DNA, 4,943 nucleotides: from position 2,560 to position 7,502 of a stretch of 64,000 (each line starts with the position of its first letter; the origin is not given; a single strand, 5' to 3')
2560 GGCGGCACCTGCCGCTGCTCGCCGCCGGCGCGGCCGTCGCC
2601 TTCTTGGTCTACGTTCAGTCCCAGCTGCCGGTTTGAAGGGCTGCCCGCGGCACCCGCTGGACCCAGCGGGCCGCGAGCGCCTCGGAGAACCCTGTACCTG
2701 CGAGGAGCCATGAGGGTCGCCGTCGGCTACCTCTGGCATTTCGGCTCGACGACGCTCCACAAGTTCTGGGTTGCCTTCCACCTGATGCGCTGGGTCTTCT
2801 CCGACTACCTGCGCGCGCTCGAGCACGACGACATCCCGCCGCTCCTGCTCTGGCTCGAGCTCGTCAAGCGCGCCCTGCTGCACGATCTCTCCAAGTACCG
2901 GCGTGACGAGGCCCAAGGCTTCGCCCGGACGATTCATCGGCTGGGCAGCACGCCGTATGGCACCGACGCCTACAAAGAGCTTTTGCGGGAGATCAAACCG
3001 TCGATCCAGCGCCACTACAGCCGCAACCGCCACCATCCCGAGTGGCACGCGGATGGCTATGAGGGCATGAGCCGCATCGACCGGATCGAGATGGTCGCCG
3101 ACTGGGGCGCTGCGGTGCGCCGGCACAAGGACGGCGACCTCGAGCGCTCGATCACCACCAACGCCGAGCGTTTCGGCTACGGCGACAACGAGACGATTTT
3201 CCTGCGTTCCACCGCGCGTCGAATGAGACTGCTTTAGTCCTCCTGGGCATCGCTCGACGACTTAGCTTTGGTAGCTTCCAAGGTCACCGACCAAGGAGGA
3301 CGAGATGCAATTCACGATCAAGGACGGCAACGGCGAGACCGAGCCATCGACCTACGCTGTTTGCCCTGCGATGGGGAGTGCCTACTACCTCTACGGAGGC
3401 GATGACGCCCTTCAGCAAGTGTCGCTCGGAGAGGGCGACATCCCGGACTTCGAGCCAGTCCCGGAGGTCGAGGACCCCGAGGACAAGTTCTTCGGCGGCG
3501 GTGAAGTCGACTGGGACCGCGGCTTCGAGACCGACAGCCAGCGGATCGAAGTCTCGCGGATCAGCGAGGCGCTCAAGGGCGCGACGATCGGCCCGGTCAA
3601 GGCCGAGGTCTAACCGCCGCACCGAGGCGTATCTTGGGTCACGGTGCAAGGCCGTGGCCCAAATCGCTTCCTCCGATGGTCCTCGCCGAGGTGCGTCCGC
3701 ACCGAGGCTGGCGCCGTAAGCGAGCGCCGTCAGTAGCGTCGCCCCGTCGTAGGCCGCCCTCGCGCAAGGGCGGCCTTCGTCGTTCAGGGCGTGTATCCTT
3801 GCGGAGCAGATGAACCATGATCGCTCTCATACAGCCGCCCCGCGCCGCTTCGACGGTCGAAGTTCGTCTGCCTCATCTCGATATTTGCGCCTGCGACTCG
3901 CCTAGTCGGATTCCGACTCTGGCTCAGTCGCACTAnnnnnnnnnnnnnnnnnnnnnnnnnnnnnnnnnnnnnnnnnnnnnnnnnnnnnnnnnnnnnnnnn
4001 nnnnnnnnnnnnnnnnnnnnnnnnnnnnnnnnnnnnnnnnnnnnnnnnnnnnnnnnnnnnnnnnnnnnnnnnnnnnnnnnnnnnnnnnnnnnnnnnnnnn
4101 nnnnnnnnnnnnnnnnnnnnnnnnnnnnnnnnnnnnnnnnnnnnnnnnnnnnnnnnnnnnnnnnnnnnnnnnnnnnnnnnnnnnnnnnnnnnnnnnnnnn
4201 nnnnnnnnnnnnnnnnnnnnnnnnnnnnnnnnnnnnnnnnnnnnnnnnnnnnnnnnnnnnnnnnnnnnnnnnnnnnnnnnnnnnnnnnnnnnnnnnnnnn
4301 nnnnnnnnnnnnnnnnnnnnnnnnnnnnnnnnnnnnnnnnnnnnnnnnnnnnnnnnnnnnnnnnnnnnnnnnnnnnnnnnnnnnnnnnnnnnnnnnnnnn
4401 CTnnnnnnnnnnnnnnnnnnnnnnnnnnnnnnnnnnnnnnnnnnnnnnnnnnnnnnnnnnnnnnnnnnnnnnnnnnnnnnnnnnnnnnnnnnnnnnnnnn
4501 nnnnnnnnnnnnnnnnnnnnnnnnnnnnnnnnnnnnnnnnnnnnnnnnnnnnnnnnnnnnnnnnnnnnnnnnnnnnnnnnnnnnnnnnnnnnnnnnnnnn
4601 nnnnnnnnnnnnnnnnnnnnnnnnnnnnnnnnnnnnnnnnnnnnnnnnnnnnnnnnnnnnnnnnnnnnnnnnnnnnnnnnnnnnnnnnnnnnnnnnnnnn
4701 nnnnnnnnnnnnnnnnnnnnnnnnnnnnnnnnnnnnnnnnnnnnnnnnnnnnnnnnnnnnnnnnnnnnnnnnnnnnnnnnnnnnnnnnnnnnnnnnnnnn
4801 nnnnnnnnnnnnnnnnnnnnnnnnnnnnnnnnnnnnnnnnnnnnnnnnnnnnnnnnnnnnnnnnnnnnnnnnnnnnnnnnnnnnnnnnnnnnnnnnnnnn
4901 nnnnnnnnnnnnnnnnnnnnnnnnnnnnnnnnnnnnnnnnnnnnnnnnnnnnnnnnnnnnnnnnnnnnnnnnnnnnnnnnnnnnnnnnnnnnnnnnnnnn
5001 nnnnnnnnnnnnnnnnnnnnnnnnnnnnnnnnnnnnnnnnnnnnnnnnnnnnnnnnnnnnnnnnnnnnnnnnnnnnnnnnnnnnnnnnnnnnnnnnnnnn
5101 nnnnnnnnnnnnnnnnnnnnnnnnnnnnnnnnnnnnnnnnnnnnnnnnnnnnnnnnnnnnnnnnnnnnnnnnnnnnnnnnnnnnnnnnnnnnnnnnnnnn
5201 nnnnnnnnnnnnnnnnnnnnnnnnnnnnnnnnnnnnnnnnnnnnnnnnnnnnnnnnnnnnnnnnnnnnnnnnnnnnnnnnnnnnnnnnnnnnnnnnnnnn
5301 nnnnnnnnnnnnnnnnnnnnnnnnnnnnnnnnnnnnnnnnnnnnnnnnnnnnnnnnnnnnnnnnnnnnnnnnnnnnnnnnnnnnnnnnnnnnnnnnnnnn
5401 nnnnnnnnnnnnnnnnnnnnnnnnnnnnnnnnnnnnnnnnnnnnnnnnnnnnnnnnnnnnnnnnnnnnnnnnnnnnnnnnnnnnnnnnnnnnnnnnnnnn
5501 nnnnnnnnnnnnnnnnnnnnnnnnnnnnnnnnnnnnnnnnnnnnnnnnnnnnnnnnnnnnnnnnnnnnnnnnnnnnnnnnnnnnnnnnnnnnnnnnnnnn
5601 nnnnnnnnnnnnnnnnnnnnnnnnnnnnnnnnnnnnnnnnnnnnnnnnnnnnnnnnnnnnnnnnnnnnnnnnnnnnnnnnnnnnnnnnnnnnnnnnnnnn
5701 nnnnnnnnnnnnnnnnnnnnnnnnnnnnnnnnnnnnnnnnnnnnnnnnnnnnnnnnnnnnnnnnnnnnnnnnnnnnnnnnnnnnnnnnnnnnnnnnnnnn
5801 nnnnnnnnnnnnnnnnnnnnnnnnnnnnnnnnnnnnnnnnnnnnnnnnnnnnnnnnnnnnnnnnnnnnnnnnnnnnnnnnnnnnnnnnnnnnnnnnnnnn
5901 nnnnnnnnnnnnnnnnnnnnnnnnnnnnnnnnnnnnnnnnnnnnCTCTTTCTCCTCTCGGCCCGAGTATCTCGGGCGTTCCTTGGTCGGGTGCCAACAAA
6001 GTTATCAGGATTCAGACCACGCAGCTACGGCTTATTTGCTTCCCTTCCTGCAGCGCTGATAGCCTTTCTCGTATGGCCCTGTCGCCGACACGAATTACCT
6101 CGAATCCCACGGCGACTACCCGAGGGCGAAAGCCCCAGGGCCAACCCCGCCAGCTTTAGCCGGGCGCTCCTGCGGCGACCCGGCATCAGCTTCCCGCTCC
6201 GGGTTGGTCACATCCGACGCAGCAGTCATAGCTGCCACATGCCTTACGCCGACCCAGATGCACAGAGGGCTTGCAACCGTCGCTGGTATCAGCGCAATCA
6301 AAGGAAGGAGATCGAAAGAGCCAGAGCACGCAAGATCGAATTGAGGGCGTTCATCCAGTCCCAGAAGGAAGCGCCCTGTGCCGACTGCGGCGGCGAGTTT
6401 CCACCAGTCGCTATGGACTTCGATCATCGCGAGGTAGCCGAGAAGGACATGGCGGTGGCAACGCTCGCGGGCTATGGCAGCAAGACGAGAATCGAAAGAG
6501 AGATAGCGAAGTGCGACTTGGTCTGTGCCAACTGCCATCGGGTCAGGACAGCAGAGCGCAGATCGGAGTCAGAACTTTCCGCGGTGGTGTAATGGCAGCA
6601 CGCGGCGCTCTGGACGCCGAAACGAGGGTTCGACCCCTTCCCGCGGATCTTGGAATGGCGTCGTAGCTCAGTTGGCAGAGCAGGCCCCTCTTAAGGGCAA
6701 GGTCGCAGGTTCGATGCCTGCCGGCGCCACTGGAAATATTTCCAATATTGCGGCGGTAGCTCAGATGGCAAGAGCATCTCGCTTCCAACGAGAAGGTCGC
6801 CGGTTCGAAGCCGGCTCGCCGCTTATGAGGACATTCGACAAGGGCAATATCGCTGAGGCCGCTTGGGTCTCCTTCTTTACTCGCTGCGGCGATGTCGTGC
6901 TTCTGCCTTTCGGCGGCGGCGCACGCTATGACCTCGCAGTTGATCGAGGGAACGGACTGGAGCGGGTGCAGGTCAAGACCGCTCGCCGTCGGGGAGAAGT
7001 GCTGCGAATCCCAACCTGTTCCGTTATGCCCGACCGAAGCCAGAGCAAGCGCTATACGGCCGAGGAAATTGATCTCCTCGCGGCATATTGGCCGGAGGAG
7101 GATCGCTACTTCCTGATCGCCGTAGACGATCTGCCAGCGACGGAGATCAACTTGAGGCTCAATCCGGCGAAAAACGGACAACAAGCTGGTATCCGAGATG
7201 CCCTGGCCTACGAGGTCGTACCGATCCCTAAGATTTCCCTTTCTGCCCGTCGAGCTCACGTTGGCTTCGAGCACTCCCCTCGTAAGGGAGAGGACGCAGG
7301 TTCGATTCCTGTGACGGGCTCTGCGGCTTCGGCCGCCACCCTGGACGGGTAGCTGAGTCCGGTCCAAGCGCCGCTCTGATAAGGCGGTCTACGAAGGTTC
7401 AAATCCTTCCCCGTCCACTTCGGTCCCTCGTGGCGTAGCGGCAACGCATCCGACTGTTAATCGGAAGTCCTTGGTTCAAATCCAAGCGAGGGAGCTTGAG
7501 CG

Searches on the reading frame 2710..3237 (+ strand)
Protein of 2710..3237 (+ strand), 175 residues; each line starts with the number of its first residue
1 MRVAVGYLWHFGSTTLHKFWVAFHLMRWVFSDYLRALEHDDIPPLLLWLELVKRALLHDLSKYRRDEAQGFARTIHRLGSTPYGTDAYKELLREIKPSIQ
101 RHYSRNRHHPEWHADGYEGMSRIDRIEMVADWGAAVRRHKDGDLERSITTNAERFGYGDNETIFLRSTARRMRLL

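Call 39: find_encoding_contigs(protein=window:2710-3237:+, flank=10000, max_places=4)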
Protein window:2710-3237:+ (175 aa): 2 contigs read that carry it; 1 place shown.
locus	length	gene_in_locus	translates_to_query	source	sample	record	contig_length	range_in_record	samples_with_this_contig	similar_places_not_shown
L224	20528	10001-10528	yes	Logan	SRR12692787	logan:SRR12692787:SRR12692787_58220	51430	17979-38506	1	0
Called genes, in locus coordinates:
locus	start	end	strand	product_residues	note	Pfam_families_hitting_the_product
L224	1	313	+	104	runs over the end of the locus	-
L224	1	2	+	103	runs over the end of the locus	-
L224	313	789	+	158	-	-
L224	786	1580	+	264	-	-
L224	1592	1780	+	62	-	-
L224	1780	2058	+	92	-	-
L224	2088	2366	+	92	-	-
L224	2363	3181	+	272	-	-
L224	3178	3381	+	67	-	-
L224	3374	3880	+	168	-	PF18143:HAD_SAK_2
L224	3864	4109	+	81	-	-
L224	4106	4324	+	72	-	-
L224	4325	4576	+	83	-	-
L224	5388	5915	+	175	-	-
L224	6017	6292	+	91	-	-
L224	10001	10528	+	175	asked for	PF18907:DUF5662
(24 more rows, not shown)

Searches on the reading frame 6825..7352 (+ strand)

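Call 70: search_protein_families(library=pfam, proteins=[window:6825-7352:+], max_evalue=0.01)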
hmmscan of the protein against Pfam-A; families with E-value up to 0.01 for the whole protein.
window:6825-7352:+ (175 aa): 1 family
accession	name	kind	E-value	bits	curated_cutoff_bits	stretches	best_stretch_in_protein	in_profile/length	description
PF11645.14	PDDEXK_5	-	5.7e-24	85.1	26.1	1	1-131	1-137/138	PD-(D/E)XK endonuclease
